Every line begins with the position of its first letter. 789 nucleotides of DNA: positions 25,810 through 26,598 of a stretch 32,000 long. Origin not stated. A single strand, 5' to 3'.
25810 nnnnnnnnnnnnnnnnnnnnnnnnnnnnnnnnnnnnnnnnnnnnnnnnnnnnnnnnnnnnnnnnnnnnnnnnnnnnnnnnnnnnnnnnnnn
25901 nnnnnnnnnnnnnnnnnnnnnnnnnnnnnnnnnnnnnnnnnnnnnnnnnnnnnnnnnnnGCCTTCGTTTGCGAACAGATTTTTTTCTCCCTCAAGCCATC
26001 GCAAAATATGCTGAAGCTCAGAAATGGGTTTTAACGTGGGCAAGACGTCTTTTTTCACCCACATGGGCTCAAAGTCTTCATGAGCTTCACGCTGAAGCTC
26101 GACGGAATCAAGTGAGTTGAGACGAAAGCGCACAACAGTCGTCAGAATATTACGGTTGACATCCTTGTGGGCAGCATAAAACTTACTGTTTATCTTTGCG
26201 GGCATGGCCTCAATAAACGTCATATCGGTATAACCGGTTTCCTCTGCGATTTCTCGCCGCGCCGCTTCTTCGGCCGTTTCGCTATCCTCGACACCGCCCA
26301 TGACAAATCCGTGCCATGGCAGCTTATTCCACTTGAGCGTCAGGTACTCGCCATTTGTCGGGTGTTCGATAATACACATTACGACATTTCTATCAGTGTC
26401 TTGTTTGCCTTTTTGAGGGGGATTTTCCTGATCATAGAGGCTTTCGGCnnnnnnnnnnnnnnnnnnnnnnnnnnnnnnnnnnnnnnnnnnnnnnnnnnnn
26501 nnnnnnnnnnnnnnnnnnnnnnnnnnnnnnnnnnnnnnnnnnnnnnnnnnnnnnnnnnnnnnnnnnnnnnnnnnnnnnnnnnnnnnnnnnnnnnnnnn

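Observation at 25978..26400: Leucyl-tRNA synthetase with a complete Nudix hydrolase domain inserted in frame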

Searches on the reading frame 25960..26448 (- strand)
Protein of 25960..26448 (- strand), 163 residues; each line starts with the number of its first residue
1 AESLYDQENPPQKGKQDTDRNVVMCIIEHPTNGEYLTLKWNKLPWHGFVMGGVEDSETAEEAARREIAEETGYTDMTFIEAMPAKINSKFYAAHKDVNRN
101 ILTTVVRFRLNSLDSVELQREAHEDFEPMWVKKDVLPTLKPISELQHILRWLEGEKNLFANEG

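Call 4: search_protein_families(library=ncbifam, proteins=[window:25960-26448:-], max_evalue=0.01)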
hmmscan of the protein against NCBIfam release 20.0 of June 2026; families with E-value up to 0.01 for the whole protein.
seq(163 aa): 10 families
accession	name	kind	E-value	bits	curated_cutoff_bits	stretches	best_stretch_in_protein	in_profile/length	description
NF001936.0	PRK00714.1-3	equivalog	3.1e-06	27.2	118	1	22-95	10-86/155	RNA pyrophosphohydrolase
NF001938.0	PRK00714.1-5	equivalog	2.7e-05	23.6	116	1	50-86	51-87/172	RNA pyrophosphohydrolase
TIGR02705.1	nudix_YtkD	equivalog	6.6e-05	22.5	154.4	1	48-79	49-82/156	RNA deprotection pyrophosphohydrolase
NF008736.0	PRK11762.1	equivalog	0.00033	20.2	169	1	47-78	77-110/186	ADP compounds hydrolase NudE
NF012016.0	PRK15472.1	equivalog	0.00049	19.8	95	1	48-136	35-122/141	nucleoside triphosphatase NudI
NF006961.0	PRK09438.1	equivalog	0.0009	18.7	103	1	45-74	33-62/151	dihydroneopterin triphosphate diphosphatase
NF001937.0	PRK00714.1-4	equivalog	0.0019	17.9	139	1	33-75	21-62/161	RNA pyrophosphohydrolase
NF001934.0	PRK00714.1-1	equivalog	0.0022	17.5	241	1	37-75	25-62/176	RNA pyrophosphohydrolase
NF008044.0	PRK10776.1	equivalog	0.0062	16.4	148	1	48-78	35-65/130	8-oxo-dGTP diphosphatase MutT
TIGR00052.1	TIGR00052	subfamily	0.0063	16.1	79.55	1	48-74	84-110/188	nudix-type nucleoside diphosphatase, YffH/AdpP family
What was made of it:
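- On RppH / Nudix-type Ap_nA hydrolase subfamily: The best matches are PRK00714.1-3 at 27.2 bits (cut-off 118) and PRK00714.1-5 at 23.6 bits (cut-off 116) (call 4).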

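Call 11: search_protein_representatives(protein=window:25960-26448:-)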
Query: 163 residues. Proteins with E-value up to 0.001 (for the whole library): 354; up to 1e-10: 160; up to 1e-30: 6. The best 150 are listed.
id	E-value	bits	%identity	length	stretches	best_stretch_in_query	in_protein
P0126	4.5e-72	257.5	36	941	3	4-149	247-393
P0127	3.6e-59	215.5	39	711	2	3-136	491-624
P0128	5.2e-54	198.8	34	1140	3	19-140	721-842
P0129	2.9e-49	183.3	38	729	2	5-145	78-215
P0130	2.8e-47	176.9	40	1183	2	4-136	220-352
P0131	1.4e-42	161.6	38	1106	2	5-157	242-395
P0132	2.6e-29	118.5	38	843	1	3-159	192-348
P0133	4.2e-29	117.8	94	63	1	76-137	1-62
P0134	9.8e-28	113.3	38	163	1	5-145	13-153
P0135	2.4e-27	112.1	32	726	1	2-161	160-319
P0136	1.4e-26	109.6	32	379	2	17-138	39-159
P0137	3.8e-26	108.2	38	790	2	18-149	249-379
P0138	4.3e-26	108.0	37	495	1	3-138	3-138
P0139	3.0e-25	105.3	40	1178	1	6-149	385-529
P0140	1.1e-24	103.5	30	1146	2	15-148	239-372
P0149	1.4e-21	93.3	43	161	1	14-137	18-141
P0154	2.6e-20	89.2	43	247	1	18-136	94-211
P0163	1.3e-19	87.0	38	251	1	17-138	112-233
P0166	5.1e-19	85.0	38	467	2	12-134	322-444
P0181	2.9e-17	79.3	36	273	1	16-152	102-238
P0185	7.2e-17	78.0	38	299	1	20-139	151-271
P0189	1.3e-16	77.2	35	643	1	14-157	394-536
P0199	5.8e-16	75.1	34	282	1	7-159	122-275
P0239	2.2e-13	66.7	36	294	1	20-136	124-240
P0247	4.9e-13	65.6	31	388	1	12-142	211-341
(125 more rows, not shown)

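Call 13: search_protein_families(library=pfam, proteins=[P0126, P0127, P0128, P0129, P0130, P0131, P0132, P0135, P0139, P0140], max_evalue=0.001)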
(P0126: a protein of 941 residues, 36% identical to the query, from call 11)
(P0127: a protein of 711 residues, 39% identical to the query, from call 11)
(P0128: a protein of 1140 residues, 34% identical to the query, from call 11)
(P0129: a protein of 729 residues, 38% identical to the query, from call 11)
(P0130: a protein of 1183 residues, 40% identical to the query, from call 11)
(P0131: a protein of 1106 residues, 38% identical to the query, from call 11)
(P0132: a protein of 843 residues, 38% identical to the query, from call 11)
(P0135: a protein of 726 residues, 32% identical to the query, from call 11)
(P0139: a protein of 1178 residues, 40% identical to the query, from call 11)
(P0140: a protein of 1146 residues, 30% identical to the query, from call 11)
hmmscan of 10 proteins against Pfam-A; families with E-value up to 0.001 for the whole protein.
P0126 (941 aa): 4 families
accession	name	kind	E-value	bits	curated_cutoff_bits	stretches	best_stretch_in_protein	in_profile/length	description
PF13603.12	tRNA-synt_1_2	-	1.2e-65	220.9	25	1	589-738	1-148/185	Leucyl-tRNA synthetase, editing domain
PF00293.34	NUDIX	-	1e-36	126.4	21.1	3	263-380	3-119/134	NUDIX domain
PF00133.28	tRNA-synt_1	-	9e-30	104.2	22.7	1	42-238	1-209/414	tRNA synthetases class I (I, L, M and V)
PF09334.17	tRNA-synt_1g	-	2.3e-20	73.2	20.1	1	69-211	6-144/391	tRNA synthetases class I (M)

P0127 (711 aa): 5 families
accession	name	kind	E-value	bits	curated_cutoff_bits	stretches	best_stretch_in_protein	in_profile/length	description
PF13603.12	tRNA-synt_1_2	-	2.2e-61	207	25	1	363-494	19-146/185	Leucyl-tRNA synthetase, editing domain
PF00133.28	tRNA-synt_1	-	1.6e-27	96.8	22.7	1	3-187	32-226/414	tRNA synthetases class I (I, L, M and V)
PF00293.34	NUDIX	-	2.4e-24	86.3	21.1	2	228-349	5-125/134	NUDIX domain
PF09334.17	tRNA-synt_1g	-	7.1e-19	68.3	20.1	1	2-143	7-144/391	tRNA synthetases class I (M)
PF17848.7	Zn_ribbon_ACC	-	0.00033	21.2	24.5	0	121-135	4-18/26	Acetyl-CoA carboxylase zinc finger domain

P0128 (1140 aa): 4 families
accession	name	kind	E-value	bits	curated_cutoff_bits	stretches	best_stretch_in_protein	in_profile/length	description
PF00133.28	tRNA-synt_1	-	4.6e-48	164.4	22.7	1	17-1107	1-412/414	tRNA synthetases class I (I, L, M and V)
PF00293.34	NUDIX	-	7.3e-35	120.3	21.1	3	733-840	13-120/134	NUDIX domain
PF13603.12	tRNA-synt_1_2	-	8.2e-35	120.4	25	1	560-708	1-148/185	Leucyl-tRNA synthetase, editing domain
PF09334.17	tRNA-synt_1g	-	1.1e-27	97.3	20.1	1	45-186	7-144/391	tRNA synthetases class I (M)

P0129 (729 aa): 8 families
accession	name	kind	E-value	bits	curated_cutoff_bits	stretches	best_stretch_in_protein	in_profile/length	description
PF13603.12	tRNA-synt_1_2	-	7.5e-51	172.7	25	1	611-729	21-135/185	Leucyl-tRNA synthetase, editing domain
PF00293.34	NUDIX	-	4.1e-21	75.8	21.1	2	93-213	3-121/134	NUDIX domain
PF06821.19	Ser_hydrolase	-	1.8e-09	38.2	22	1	437-538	1-101/172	Serine hydrolase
PF00561.26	Abhydrolase_1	-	8.7e-08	32.5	25.8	1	436-534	2-106/245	alpha/beta hydrolase fold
PF12697.13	Abhydrolase_6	-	2.2e-07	32.2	26.3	1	438-654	2-182/217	Alpha/beta hydrolase family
PF12146.15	Hydrolase_4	-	1.8e-06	27.9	27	1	493-535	75-117/239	Serine aminopeptidase, S33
PF12695.13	Abhydrolase_5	-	3.5e-05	24.1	27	1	455-529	18-91/164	Alpha/beta hydrolase family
PF00133.28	tRNA-synt_1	-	0.00084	18.6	22.7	0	2-70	149-209/414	tRNA synthetases class I (I, L, M and V)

P0130 (1183 aa): 6 families
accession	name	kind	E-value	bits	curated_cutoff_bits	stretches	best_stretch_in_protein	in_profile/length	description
PF13603.12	tRNA-synt_1_2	-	4.9e-54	183.1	25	1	559-707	1-151/185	Leucyl-tRNA synthetase, editing domain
PF00133.28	tRNA-synt_1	-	3.8e-46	158.1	22.7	3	13-210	2-208/414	tRNA synthetases class I (I, L, M and V)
PF00293.34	NUDIX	-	2.5e-28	99.2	21.1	2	236-352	3-118/134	NUDIX domain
PF09334.17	tRNA-synt_1g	-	9.3e-27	94.2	20.1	2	42-184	6-144/391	tRNA synthetases class I (M)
PF08264.19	Anticodon_1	-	3.2e-21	76.2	25.1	1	1034-1144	8-145/148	Anticodon-binding domain of tRNA ligase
PF01406.26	tRNA-synt_1e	-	0.0001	22.2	27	0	957-1002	250-294/301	tRNA synthetases class I (C) catalytic domain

P0131 (1106 aa): 6 families
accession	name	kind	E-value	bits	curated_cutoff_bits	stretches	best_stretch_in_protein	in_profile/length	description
PF13603.12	tRNA-synt_1_2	-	3.1e-59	200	25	2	397-544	19-163/185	Leucyl-tRNA synthetase, editing domain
PF00133.28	tRNA-synt_1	-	2e-48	165.7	22.7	2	723-925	227-414/414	tRNA synthetases class I (I, L, M and V)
PF09334.17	tRNA-synt_1g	-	9.8e-35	120.5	20.1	2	35-180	2-143/391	tRNA synthetases class I (M)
PF00293.34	NUDIX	-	2.5e-24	86.3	21.1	2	260-383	6-130/134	NUDIX domain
PF08264.19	Anticodon_1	-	1.3e-15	58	25.1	1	957-1069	3-146/148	Anticodon-binding domain of tRNA ligase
PF01406.26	tRNA-synt_1e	-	8.3e-05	22.5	27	0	867-921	237-288/301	tRNA synthetases class I (C) catalytic domain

P0132 (843 aa): 5 families
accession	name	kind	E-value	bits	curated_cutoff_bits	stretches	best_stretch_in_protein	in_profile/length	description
PF13603.12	tRNA-synt_1_2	-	2e-56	190.8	25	1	67-195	21-146/185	Leucyl-tRNA synthetase, editing domain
PF08264.19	Anticodon_1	-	1.5e-20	74.1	25.1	1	694-802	7-142/148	Anticodon-binding domain of tRNA ligase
PF00133.28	tRNA-synt_1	-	3e-18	66.2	22.7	1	492-633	291-403/414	tRNA synthetases class I (I, L, M and V)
PF00293.34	NUDIX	-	4.9e-13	49.7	21.1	1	212-334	6-127/134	NUDIX domain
PF09334.17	tRNA-synt_1g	-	6.3e-08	32.2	20.1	1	602-647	324-369/391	tRNA synthetases class I (M)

P0135 (726 aa): 4 families
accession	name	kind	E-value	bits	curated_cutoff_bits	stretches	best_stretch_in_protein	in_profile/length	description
PF13603.12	tRNA-synt_1_2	-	6.2e-64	215.3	25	1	15-164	1-146/185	Leucyl-tRNA synthetase, editing domain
PF08264.19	Anticodon_1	-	3.2e-24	85.9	25.1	1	590-695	8-141/148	Anticodon-binding domain of tRNA ligase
PF00133.28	tRNA-synt_1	-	3.2e-18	66.1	22.7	1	355-543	228-401/414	tRNA synthetases class I (I, L, M and V)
PF00293.34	NUDIX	-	1.8e-07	31.6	21.1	1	200-297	24-120/134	NUDIX domain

P0139 (1178 aa): 8 families
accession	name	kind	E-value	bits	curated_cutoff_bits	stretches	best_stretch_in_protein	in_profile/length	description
PF13603.12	tRNA-synt_1_2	-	1.9e-65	220.3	25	1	230-385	1-146/185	Leucyl-tRNA synthetase, editing domain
PF00133.28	tRNA-synt_1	-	5.8e-45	154.2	22.7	2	23-225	2-216/414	tRNA synthetases class I (I, L, M and V)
PF09334.17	tRNA-synt_1g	-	1.5e-28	100.2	20.1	2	50-192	7-145/391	tRNA synthetases class I (M)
PF08264.19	Anticodon_1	-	7.6e-20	71.7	25.1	1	1031-1135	8-139/148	Anticodon-binding domain of tRNA ligase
PF00293.34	NUDIX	-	5.5e-15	56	21.1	1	399-518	3-121/134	NUDIX domain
PF13419.12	HAD_2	-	1.8e-11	44.9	23.8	1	654-808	1-165/178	Haloacid dehalogenase-like hydrolase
PF00702.32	Hydrolase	-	2.9e-07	31.5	26.4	1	653-808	3-184/191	haloacid dehalogenase-like hydrolase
PF01406.26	tRNA-synt_1e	-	0.00027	20.9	27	0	56-85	21-50/301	tRNA synthetases class I (C) catalytic domain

P0140 (1146 aa): 5 families
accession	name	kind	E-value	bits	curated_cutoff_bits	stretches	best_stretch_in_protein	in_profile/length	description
PF13603.12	tRNA-synt_1_2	-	2.2e-63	213.5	25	1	401-552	1-148/185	Leucyl-tRNA synthetase, editing domain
PF00133.28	tRNA-synt_1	-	8.1e-47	160.3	22.7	2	11-206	1-208/414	tRNA synthetases class I (I, L, M and V)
PF00293.34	NUDIX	-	7.5e-23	81.5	21.1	2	257-360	15-118/134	NUDIX domain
PF08264.19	Anticodon_1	-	1.3e-22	80.7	25.1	1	993-1110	1-145/148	Anticodon-binding domain of tRNA ligase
PF09334.17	tRNA-synt_1g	-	2.9e-22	79.4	20.1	1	38-180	6-144/391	tRNA synthetases class I (M)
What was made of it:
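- A Nudix followed by a HAD phosphatase (P0139, call 13) would in principle turn a terminal diphosphate into a hydroxyl.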

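Call 21: search_solved_structures(query=window:25960-26448:-, max_evalue=1, show_alignments=2)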
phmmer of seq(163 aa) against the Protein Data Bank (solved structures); distinct sequences matched with E-value up to 1: 64 (the best 60 are shown).
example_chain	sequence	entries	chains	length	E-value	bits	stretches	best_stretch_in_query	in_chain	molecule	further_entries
5otn_A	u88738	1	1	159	0.0032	20.6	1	44-80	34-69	Nudix (Nucleoside diphosphate linked moiety X)-type motif 1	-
5hzx_A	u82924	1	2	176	0.0038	20.4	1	44-80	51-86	Nudix (Nucleoside diphosphate linked moiety X)-type motif 1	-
2b06_A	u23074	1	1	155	0.0058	19.8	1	40-154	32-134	MutT/nudix family protein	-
5ws7_A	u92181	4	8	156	0.016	18.4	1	44-75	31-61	7,8-dihydro-8-oxoguanine triphosphatase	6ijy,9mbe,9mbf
5gho_A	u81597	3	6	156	0.018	18.2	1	45-75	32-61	7,8-dihydro-8-oxoguanine triphosphatase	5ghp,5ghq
6glt_A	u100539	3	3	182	0.018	18.1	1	44-75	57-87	7,8-dihydro-8-oxoguanine triphosphatase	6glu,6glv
6jvo_A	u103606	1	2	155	0.018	18.1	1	44-75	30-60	7,8-dihydro-8-oxoguanine triphosphatase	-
4n1u_A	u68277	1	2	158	0.018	18.1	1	44-75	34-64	7,8-dihydro-8-oxoguanine triphosphatase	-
4n1t_A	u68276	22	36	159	0.019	18.1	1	44-75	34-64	7,8-dihydro-8-oxoguanine triphosphatase | Oxidized purine nucleoside triphosphate hydrolase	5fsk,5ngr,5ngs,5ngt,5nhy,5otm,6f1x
7n03_A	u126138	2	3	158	0.019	18.1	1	44-75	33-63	7,8-dihydro-8-oxoguanine triphosphatase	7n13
4c9w_A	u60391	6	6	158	0.019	18.1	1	44-75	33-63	7,8-DIHYDRO-8-OXOGUANINE TRIPHOSPHATASE | Isoform p26 of Oxidized purine nucleoside triphosphate hydrolase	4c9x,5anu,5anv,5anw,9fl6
5mzf_A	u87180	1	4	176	0.019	18.1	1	44-78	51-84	MTH1 protein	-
7esf_A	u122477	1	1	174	0.02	18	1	45-75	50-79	7,8-dihydro-8-oxoguanine triphosphatase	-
5ghi_A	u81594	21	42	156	0.02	18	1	44-75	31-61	7,8-dihydro-8-oxoguanine triphosphatase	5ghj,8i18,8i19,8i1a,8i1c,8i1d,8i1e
6eq2_A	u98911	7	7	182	0.02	18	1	44-75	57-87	7,8-dihydro-8-oxoguanine triphosphatase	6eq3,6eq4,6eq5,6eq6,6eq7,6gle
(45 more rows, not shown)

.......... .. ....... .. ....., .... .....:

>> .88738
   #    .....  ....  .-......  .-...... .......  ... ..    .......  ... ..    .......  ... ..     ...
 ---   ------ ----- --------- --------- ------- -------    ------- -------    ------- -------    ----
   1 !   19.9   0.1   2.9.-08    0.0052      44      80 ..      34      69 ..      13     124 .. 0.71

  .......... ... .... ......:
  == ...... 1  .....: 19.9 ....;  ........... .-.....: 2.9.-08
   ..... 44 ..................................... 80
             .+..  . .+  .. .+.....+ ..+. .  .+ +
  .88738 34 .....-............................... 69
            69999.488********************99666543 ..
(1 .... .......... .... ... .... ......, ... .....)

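Call 37: find_related_loci(query=A3, collection=genome_contigs, flank=2500)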
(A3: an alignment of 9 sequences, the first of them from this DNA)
Query A3 (150 aa) in genome_contigs; peptide patterns used: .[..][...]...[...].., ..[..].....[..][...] (x = any residue, [..] = any of these).
600 stretches matched a pattern (row limit reached: there are more); 175 encode a relative of the query (tblastn E <= 1e-3); the best 80 are kept; 80 distinct loci.
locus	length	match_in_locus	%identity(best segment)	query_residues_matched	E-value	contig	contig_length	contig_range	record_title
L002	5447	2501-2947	68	1-149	2e-72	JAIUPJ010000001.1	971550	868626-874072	MAG: Patescibacteria group bacterium isolate SACCH1 spades-bin.103~NODE_9_length_971550_cov_10.4805, whole genome shotgu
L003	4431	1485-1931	68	1-149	1e-68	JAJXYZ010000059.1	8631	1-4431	MAG: bacterium isolate BP7.bin25 NODE_15162_length_8631_cov_2.108302, whole genome shotgun sequence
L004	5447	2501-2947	60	2-150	1e-58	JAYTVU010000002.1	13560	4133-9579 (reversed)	MAG: bacterium isolate GFS_5742 GFS_5742_1, whole genome shotgun sequence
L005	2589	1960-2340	44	2-128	2e-32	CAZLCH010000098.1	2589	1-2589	MAG TPA_asm: uncultured Gammaproteobacteria bacterium isolate SRP173033_co3_113 genome assembly, contig: NODE_73657_leng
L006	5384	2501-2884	42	1-128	7e-32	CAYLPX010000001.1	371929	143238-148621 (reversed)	MAG TPA_asm: uncultured Candidatus Saccharibacteria bacterium isolate SRP278252_co1_223 genome assembly, contig: NODE_9_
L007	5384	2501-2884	39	1-128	7e-31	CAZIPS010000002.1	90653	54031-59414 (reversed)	MAG TPA_asm: uncultured Candidatus Saccharibacteria bacterium isolate SRP133034_co1_49 genome assembly, contig: NODE_105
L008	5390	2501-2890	42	1-130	1e-30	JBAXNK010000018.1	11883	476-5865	MAG: bacterium isolate ELA477 MAG477_18, whole genome shotgun sequence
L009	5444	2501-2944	41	3-150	1e-29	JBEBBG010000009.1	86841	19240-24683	MAG: Candidatus Parcubacteria bacterium isolate arikareeriver_2019_sw_WHONDRS-S19S_0023_B_bin.8 scaffold_867680, whole g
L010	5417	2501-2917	45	12-149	2e-29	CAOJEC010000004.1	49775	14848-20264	MAG TPA_asm: uncultured bacterium isolate SRR15604581_bin.61_metawrap_v1.3_MAG genome assembly, contig: NODE.798_length_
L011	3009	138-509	38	3-126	2e-28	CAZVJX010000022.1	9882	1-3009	MAG TPA_asm: uncultured Candidatus Saccharibacteria bacterium isolate SRP193066_co1_81 genome assembly, contig: NODE_610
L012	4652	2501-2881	40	3-127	2e-28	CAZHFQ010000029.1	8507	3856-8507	MAG TPA_asm: uncultured Candidatus Saccharimonas sp. isolate SRP178699_co2_144 genome assembly, contig: NODE_8959_length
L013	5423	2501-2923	38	1-146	5e-28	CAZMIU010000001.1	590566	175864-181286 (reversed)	MAG TPA_asm: uncultured Candidatus Saccharibacteria bacterium isolate SRP292972_co1_74 genome assembly, contig: NODE_16_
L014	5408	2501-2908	39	1-141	1e-27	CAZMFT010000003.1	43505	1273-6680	MAG TPA_asm: uncultured Candidatus Saccharibacteria bacterium isolate SRP278252_co2_7 genome assembly, contig: NODE_1524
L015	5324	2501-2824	48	2-104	1e-27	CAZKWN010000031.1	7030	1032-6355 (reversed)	MAG TPA_asm: uncultured Candidatus Saccharibacteria bacterium isolate binchicken_co241_364 genome assembly, contig: NODE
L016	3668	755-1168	37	1-139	1e-27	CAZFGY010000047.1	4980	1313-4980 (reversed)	MAG TPA_asm: uncultured Candidatus Saccharibacteria bacterium isolate SRP287540_co2_205 genome assembly, contig: NODE_18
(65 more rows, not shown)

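Call 40: predict_structure(alignment_id=A2)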
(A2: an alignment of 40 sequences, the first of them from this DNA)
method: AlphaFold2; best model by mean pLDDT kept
length: 163 residues; sequences in the alignment: 40
mean_pLDDT: 93.7   pTM: 0.87
mean pLDDT of the five models: 93.7, 92.9, 92.7, 92.0, 91.5
residues with pLDDT >= 90: 142; 70-90: 12; 50-70: 7; < 50: 2
segments of 3 or more residues with pLDDT < 50: none
pLDDT, mean of each block of 10 residues (from residue 1): 68 98 98 98 96 98 98 98 94 96 98 96 94 97 93 88 66
secondary structure, 60 per line:
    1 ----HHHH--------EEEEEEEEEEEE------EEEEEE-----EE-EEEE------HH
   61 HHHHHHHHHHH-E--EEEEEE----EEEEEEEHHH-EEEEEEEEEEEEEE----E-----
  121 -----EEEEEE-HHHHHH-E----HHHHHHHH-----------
elements in order: H5-8 E17-28 E35-40 E49-52 H59-71 E76-81 E86-92 E97-110 E126-131 H133-138 H145-152
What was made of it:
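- On Nudix hydrolase superfamily (PF00293): The AlphaFold2 model has pLDDT 93.7 and pTM 0.87 (call 40).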

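Call 42: fold_search(model_id=the predicted structure, library=pdb)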
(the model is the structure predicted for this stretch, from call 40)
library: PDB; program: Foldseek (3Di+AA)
matches with E <= 10: 700; with E <= 0.001: 476
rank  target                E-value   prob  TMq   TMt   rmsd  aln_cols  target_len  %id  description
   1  6vck_B                6.4e-10  1.00  0.69  0.70   3.6       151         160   17  Crystal structure of E.coli RppH-DapF in complex with GDP, Mg2+ and F- (released 2020-02-05)
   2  4s2y_A                2.4e-09  1.00  0.68  0.71   4.1       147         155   18  Structure of E. coli RppH bound to RNA and three magnesium ions (released 2015-02-11)
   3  4s2x_A                2.5e-09  1.00  0.67  0.69   4.0       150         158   17  Structure of E. coli RppH bound to RNA and two magnesium ions (released 2015-02-11)
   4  6dt3_A                4.2e-09  1.00  0.59  0.66   3.9       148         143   23  1.2 Angstrom Resolution Crystal Structure of Nucleoside Triphosphatase NudI from Klebsiella pneumoniae in Complex with (released 2018-06-27)
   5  3oga_A                4.2e-09  1.00  0.58  0.68   3.9       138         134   24  1.75 Angstrom resolution crystal structure of a putative NTP pyrophosphohydrolase (yfaO) from Salmonella typhimurium L (released 2010-10-06)
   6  2azw                  4.5e-09  1.00  0.67  0.74   2.9       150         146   19  Crystal structure of the MutT/nudix family protein from Enterococcus faecalis (released 2006-01-10)
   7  7sp3                  4.7e-09  1.00  0.66  0.69   3.2       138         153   19  E. coli RppH bound to Ap4A (released 2022-03-09)
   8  6dt3_B                5.4e-09  1.00  0.56  0.62   4.7       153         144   23  1.2 Angstrom Resolution Crystal Structure of Nucleoside Triphosphatase NudI from Klebsiella pneumoniae in Complex with (released 2018-06-27)
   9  6d1q_B                5.7e-09  1.00  0.65  0.66   4.1       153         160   19  Crystal structure of E. coli RppH-DapF complex, monomer (released 2018-05-23)
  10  6vcr                  6.5e-09  1.00  0.67  0.68   3.8       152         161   18  Crystal structure of E.coli RppH in complex with CTP (released 2020-02-05)
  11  6vcp                  7.3e-09  1.00  0.66  0.67   4.2       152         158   17  Crystal structure of E.coli RppH in complex with UTP (released 2020-02-05)
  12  6d1v_B                7.8e-09  1.00  0.66  0.68   3.9       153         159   18  Crystal structure of E. coli RppH-DapF complex, monomer bound to RNA (released 2018-05-23)
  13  6vcn                  8.3e-09  1.00  0.65  0.67   3.2       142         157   20  Crystal structure of E.coli RppH in complex with ppcpG (released 2020-02-05)
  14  4s2w                  8.3e-09  1.00  0.67  0.69   3.8       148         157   19  Structure of E. coli RppH bound to sulfate ions (released 2015-02-11)
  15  6vco                  9.4e-09  1.00  0.68  0.70   3.9       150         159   19  Crystal structure of E.coli RppH in complex with ppcpA (released 2020-02-05)
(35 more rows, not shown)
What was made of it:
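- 25978..26445 (-): Nudix hydrolase domain nested in CP1 (aa 380-535). Call 42: Foldseek top matches are RppH, NudI and Ap4A hydrolase.
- On Nudix hydrolase superfamily (PF00293): Foldseek probability is 1.00 to many Nudix structures (call 42).
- On RppH / Nudix-type Ap_nA hydrolase subfamily: NudI, MutT-type and other Nudix enzymes follow closely (call 42).
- Checked: Foldseek finds Nudix structures with probability 1.00 (call 42).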
